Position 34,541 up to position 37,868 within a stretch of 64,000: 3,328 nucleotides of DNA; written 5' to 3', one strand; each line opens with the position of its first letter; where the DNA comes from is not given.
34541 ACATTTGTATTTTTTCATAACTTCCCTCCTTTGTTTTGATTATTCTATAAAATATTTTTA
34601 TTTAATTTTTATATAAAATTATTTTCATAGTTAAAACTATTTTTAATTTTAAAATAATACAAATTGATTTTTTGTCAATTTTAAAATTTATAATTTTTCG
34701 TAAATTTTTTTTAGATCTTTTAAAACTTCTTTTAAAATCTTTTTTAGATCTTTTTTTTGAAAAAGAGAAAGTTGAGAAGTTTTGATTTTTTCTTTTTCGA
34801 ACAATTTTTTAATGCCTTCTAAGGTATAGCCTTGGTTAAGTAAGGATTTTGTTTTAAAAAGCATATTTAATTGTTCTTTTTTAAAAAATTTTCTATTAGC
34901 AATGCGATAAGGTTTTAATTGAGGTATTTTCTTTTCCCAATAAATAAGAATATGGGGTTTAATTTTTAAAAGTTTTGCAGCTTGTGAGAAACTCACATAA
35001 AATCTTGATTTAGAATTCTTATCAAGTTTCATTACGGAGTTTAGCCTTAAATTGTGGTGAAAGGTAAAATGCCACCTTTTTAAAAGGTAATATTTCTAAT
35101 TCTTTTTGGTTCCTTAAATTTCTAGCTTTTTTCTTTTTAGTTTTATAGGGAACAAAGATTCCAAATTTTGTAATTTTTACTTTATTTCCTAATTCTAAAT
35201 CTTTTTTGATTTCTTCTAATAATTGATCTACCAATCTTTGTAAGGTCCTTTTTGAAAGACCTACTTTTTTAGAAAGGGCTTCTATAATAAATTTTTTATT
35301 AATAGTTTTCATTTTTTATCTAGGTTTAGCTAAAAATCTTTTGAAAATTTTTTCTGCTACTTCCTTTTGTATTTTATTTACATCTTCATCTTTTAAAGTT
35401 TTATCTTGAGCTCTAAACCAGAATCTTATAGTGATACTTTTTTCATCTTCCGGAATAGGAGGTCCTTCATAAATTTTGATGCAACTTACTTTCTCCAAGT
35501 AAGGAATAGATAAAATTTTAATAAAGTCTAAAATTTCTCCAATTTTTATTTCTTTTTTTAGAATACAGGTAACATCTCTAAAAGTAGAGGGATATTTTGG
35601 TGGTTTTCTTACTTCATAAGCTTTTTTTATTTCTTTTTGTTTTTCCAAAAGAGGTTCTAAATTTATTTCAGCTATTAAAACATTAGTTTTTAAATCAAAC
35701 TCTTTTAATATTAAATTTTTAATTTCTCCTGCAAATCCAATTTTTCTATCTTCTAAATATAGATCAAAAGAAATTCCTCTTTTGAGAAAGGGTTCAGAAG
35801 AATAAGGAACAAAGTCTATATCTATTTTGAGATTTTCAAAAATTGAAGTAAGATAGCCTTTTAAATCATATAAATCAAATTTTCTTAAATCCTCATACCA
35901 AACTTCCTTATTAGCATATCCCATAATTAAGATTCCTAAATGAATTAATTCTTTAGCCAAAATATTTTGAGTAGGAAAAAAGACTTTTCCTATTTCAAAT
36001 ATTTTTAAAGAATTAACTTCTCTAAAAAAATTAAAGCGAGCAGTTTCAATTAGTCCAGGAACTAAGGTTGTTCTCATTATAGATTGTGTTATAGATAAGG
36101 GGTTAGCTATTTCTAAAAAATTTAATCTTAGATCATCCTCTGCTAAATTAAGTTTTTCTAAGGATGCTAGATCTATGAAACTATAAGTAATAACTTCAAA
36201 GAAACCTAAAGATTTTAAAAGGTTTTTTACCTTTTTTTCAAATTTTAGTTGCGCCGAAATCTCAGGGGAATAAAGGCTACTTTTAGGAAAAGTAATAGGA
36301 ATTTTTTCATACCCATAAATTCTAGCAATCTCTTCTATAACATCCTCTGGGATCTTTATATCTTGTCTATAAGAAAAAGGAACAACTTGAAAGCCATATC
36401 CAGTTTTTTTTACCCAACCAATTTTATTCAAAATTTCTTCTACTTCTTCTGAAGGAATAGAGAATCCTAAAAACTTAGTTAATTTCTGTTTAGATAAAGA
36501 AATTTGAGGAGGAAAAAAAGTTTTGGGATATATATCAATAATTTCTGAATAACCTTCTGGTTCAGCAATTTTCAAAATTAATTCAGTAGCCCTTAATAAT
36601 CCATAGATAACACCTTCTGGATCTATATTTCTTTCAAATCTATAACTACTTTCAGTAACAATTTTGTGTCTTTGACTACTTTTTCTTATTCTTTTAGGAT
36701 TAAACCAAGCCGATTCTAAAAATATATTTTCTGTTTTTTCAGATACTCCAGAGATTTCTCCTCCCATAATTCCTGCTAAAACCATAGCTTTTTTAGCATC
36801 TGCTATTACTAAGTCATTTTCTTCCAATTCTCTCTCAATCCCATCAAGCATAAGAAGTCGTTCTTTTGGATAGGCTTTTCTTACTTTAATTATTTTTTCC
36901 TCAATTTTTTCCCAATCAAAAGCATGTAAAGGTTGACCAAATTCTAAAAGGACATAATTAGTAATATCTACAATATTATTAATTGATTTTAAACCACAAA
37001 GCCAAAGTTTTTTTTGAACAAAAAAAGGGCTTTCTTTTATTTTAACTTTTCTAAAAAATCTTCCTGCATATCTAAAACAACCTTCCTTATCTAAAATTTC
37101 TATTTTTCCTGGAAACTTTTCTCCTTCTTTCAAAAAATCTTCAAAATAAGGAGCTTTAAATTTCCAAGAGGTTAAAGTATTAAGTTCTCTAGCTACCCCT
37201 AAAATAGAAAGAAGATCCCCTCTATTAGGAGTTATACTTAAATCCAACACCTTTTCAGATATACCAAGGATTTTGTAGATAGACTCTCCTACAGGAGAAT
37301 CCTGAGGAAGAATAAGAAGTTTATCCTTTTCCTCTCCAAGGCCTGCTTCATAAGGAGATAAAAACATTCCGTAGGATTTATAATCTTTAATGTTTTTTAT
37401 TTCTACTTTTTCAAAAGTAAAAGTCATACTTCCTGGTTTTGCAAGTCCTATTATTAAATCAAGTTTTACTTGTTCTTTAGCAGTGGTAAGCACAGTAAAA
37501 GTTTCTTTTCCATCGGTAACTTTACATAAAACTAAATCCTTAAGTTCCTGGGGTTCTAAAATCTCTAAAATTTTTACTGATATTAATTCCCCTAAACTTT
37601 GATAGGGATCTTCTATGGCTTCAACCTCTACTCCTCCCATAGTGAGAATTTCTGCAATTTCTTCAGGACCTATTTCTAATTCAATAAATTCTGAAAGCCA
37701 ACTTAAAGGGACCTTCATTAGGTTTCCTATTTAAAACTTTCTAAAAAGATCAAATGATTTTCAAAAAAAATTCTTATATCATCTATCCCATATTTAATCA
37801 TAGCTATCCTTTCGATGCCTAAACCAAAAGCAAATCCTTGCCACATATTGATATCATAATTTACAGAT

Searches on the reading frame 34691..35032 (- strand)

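Call 82: search_protein_families(library=pfam, proteins=[window:34691-35032:-], max_evalue=0.00001)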
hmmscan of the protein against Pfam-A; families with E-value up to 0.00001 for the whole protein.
window:34691-35032:- (114 aa): 1 family
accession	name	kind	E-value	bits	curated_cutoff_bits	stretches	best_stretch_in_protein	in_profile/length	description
PF13411.12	MerR_1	-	5.5e-11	42.8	21.6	1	15-80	3-68/69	MerR HTH family regulatory protein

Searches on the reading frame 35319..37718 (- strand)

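Call 82: search_protein_families(library=pfam, proteins=[window:35319-37718:-], max_evalue=0.00001)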
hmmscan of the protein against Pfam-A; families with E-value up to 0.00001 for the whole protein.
window:35319-37718:- (800 aa): 5 families
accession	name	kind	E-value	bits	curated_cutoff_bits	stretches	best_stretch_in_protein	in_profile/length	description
PF03483.22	B3_4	-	3e-65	219.5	29.3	1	214-385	2-173/174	B3/4 domain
PF17759.6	tRNA_synthFbeta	-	5.6e-59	199.6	22.4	1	473-687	1-214/214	Phenylalanyl tRNA synthetase beta chain CLM domain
PF03147.19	FDX-ACB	-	4.3e-23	82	31.1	1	707-800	1-94/94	Ferredoxin-fold anticodon binding domain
PF03484.21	B5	-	2e-21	76.4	28.6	1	406-470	1-67/67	tRNA synthetase B5 domain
PF01588.26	tRNA_bind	-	5e-06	27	27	0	49-145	5-95/96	Putative tRNA binding domain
